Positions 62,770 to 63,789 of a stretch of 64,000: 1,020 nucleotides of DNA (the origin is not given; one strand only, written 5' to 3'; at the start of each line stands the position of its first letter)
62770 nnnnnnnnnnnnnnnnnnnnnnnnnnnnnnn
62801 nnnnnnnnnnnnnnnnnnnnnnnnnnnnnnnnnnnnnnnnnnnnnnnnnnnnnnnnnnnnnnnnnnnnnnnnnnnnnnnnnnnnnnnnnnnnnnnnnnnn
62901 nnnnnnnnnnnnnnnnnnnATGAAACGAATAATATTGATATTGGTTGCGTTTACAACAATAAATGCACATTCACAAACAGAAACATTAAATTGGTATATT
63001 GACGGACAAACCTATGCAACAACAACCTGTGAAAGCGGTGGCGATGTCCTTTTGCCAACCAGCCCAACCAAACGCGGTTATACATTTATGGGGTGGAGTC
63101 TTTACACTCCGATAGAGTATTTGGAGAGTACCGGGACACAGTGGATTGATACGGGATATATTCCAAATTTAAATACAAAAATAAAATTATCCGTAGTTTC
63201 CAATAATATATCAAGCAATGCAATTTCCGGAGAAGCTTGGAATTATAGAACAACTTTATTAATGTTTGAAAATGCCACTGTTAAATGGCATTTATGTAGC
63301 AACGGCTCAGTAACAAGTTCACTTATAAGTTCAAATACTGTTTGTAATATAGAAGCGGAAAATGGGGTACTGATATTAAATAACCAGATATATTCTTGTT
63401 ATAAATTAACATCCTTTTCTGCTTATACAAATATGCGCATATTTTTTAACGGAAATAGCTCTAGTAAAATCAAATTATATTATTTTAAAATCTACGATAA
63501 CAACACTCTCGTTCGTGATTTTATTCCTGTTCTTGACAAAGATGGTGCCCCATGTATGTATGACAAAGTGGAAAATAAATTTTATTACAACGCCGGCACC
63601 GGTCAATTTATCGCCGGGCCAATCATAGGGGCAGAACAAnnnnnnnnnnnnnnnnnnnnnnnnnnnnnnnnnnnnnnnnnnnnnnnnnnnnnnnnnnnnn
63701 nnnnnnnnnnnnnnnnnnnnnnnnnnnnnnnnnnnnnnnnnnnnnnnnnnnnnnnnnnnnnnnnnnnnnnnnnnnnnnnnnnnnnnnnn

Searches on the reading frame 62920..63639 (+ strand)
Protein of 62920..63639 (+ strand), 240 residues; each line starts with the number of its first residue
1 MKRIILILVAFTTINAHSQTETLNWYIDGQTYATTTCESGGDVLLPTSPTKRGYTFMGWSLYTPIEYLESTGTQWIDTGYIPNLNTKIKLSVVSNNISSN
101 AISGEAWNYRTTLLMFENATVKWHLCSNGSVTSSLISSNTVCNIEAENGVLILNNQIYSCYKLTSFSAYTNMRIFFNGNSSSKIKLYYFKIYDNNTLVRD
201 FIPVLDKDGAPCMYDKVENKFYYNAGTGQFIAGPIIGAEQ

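Call 82: search_protein_families(library=pfam, max_evalue=0.05, proteins=[window:62920-63639:+])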
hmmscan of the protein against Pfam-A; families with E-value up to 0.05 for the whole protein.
seq(240 aa): 1 family
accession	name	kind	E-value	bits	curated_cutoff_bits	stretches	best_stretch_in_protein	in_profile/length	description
PF09479.16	Flg_new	-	4.2e-06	27.2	27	1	26-61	6-40/65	Listeria-Bacteroides repeat domain (List_Bact_rpt)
